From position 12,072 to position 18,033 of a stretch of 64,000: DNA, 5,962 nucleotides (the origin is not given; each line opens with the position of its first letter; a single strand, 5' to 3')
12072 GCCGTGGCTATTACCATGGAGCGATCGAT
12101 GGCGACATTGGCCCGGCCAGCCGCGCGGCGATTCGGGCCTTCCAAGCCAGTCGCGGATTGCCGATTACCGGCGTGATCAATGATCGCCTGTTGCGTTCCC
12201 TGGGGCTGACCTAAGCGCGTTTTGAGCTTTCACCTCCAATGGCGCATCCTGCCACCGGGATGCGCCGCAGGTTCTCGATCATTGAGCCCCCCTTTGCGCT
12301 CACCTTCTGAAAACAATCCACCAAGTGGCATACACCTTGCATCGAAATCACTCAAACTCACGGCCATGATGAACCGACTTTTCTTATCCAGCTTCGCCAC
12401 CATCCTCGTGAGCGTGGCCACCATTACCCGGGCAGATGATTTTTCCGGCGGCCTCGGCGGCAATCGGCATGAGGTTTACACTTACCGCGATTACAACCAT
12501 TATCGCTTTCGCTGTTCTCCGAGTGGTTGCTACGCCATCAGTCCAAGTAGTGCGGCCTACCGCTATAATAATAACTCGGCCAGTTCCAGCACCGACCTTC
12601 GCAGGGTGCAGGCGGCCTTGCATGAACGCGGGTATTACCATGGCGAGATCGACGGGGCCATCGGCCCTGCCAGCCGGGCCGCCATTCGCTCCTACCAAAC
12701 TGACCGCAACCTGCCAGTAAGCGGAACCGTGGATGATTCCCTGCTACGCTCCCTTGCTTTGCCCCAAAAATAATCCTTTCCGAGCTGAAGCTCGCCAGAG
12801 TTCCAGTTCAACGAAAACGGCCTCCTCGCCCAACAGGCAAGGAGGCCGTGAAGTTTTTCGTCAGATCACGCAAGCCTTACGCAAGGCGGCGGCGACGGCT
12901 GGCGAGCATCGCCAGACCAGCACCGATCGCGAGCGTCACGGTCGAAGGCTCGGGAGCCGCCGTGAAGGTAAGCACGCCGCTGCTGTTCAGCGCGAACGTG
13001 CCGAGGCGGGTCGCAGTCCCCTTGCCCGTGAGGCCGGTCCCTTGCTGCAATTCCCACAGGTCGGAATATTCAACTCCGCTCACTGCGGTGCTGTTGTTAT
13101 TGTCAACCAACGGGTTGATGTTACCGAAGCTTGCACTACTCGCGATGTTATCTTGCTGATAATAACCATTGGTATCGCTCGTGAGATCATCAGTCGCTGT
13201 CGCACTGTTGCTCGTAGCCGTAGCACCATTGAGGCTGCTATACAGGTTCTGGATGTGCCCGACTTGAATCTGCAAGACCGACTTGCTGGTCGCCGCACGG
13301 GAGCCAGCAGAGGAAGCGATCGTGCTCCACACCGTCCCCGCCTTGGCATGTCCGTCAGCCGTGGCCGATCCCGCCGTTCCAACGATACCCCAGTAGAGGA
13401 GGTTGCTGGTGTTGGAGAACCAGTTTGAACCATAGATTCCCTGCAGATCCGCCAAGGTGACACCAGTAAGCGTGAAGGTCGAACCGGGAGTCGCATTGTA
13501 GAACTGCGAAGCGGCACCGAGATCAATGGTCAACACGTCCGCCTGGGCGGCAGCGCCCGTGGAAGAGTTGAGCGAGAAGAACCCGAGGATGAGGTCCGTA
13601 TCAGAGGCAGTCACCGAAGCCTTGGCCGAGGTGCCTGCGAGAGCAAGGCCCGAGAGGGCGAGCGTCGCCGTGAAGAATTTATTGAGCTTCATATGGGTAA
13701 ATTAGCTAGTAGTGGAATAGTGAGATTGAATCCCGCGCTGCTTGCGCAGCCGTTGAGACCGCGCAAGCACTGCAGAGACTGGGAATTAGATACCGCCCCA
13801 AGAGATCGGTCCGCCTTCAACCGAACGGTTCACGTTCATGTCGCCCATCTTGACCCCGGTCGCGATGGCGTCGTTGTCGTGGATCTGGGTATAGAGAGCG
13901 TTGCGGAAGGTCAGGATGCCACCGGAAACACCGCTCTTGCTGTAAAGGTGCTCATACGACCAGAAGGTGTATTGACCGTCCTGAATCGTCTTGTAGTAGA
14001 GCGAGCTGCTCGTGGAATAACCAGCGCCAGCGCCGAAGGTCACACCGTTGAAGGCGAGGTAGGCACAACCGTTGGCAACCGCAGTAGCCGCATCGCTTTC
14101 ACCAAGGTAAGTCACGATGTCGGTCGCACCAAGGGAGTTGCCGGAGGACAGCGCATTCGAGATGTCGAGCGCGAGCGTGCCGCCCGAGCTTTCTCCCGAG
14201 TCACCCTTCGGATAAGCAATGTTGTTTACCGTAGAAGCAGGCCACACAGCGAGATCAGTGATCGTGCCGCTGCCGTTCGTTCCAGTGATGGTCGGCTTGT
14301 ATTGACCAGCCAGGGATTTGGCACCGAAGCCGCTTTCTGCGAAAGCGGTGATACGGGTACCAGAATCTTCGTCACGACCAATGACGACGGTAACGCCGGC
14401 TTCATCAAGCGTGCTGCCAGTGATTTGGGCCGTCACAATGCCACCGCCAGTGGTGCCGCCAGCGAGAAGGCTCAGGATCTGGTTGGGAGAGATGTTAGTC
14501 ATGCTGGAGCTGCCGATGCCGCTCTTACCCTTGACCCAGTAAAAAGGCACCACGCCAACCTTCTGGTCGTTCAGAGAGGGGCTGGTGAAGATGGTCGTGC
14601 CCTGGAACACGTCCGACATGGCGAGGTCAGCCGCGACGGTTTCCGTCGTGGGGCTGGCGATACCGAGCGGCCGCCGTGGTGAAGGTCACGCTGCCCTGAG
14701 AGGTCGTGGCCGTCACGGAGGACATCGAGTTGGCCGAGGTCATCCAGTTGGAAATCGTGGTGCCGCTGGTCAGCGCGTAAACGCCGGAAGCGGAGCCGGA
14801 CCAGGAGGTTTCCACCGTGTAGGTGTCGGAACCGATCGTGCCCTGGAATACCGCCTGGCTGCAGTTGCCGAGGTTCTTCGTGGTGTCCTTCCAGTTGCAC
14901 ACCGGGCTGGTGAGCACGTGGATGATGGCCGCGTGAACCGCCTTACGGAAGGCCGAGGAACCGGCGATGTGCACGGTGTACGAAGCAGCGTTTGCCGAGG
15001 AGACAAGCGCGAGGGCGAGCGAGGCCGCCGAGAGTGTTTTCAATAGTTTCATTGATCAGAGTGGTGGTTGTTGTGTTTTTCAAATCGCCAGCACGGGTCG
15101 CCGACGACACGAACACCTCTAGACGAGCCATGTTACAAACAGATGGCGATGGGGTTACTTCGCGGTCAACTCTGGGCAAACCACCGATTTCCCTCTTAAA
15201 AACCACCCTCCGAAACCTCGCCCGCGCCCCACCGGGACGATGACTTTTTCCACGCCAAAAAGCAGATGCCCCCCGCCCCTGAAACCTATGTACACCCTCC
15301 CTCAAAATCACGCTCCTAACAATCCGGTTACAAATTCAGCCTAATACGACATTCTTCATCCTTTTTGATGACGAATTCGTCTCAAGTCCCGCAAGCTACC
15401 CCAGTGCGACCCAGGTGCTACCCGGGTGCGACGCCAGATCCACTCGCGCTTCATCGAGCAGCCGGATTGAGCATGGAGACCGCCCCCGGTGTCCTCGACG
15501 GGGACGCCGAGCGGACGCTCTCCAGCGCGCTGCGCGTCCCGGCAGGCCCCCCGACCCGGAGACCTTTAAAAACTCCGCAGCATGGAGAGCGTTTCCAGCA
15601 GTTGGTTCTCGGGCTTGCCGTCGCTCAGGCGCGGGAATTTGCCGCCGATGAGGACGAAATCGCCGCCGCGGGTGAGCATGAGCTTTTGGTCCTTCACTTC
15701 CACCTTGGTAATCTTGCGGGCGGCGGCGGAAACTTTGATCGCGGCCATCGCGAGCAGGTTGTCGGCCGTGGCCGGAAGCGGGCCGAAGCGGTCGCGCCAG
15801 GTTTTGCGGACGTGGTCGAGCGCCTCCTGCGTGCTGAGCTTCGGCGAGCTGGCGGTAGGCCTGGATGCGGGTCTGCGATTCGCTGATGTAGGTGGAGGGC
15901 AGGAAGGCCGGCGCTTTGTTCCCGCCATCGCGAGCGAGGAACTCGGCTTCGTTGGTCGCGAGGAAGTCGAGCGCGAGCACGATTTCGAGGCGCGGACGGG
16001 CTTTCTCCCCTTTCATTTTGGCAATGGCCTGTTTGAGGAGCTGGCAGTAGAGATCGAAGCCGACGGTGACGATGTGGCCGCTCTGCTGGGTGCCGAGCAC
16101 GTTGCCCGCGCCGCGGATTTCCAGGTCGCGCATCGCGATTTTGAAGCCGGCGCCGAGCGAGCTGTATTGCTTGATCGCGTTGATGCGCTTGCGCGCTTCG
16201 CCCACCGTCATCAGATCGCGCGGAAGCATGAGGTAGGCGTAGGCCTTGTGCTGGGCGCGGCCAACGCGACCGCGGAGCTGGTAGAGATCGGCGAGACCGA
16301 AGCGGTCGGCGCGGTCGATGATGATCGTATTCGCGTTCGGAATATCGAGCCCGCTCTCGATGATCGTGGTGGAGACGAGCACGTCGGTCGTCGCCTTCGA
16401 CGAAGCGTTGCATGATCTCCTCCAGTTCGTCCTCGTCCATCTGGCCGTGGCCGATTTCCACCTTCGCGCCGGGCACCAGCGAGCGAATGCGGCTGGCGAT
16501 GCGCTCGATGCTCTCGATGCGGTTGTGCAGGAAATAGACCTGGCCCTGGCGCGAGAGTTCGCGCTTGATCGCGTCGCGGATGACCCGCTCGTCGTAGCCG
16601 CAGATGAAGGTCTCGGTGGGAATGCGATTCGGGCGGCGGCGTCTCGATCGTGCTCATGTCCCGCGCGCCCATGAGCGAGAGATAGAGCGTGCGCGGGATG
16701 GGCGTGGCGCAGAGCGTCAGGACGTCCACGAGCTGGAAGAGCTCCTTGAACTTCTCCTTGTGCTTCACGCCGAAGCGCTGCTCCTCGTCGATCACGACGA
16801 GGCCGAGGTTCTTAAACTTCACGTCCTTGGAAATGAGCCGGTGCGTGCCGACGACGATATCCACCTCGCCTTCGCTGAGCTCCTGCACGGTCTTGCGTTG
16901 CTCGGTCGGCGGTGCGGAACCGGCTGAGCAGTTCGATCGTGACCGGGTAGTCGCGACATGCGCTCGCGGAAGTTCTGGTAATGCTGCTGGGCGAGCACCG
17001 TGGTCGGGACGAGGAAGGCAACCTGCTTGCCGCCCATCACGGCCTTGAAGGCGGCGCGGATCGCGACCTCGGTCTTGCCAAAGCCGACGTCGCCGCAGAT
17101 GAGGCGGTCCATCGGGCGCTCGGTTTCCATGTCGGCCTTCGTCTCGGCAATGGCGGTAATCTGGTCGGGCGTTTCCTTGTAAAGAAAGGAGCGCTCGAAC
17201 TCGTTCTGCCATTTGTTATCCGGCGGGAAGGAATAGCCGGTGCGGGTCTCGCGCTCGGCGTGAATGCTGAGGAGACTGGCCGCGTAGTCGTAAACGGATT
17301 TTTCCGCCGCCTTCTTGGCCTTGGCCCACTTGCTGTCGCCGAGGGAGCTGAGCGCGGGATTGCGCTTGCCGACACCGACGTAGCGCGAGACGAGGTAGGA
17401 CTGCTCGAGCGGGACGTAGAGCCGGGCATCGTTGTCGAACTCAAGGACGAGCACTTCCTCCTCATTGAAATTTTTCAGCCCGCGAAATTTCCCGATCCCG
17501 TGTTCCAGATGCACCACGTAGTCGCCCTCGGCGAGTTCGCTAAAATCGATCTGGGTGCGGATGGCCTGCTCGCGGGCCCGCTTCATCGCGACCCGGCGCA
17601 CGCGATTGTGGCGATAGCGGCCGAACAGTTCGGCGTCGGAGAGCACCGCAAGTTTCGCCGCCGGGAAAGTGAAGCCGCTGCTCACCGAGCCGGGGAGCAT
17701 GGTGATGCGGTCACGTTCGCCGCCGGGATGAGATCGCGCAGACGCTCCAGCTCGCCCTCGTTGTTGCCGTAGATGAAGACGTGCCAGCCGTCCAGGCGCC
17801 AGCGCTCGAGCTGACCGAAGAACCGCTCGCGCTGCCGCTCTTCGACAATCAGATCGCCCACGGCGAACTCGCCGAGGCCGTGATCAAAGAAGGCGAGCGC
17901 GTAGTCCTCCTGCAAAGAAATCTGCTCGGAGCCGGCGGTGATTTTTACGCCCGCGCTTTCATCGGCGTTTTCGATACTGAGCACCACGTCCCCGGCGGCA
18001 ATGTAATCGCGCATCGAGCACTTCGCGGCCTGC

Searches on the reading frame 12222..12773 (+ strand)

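Call 51: search_protein_families(library=pfam, proteins=[window:12222-12773:+], max_evalue=0.01)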
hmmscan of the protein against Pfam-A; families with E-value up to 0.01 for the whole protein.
window:12222-12773:+ (183 aa): 2 families
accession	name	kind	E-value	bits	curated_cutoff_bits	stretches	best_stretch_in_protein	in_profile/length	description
PF01471.23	PG_binding_1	-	1e-12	48.4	23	1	123-178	2-57/57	Putative peptidoglycan binding domain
PF08823.16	PG_binding_2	-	0.00011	22.8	21.1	1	122-164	14-56/74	Putative peptidoglycan binding domain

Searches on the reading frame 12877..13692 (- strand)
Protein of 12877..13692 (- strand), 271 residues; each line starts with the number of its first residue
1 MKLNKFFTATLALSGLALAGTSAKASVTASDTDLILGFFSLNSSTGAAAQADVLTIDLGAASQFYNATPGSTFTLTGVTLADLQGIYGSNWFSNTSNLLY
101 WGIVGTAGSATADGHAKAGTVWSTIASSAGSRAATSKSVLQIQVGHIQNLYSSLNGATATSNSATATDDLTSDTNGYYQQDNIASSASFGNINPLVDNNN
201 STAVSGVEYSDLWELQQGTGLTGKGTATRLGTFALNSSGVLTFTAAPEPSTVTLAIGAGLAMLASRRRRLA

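Call 51: search_protein_families(library=pfam, proteins=[window:12877-13692:-], max_evalue=0.01)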
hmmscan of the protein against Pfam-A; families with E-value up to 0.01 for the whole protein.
window:12877-13692:- (271 aa): 2 families
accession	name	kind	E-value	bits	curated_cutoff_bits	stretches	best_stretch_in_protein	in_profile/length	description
PF07589.16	PEP-CTERM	-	0.0024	18.3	20.7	0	245-268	1-24/24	PEP-CTERM motif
PF09167.16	DUF1942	-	0.0071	16.9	22.4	1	161-227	24-90/123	Domain of unknown function (DUF1942)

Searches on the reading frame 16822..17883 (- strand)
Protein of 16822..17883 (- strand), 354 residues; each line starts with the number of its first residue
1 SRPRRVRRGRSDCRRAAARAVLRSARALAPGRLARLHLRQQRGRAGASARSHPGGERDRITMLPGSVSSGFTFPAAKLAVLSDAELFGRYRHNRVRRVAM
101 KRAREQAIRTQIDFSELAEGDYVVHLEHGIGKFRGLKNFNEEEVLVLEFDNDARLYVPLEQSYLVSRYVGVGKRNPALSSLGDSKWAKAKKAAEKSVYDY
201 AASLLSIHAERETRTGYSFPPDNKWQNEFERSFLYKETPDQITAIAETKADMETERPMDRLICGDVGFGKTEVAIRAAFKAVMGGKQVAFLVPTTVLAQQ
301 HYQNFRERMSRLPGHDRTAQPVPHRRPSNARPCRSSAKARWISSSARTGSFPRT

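Call 89: search_protein_families(library=pfam, proteins=[window:16822-17883:-], max_evalue=0.001)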
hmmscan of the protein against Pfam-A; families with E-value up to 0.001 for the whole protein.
window:16822-17883:- (354 aa): 3 families
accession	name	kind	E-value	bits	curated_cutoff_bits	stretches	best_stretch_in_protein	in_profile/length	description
PF02559.22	CarD_TRCF_RID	-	2.7e-16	59.8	23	1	117-169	1-57/57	CarD-like/TRCF RID domain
PF00270.35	DEAD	-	7.1e-12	45.8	26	1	238-311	1-71/167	DEAD/DEAH box helicase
PF04851.21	ResIII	-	2.4e-06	28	22.5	1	237-310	4-78/164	Type III restriction enzyme, res subunit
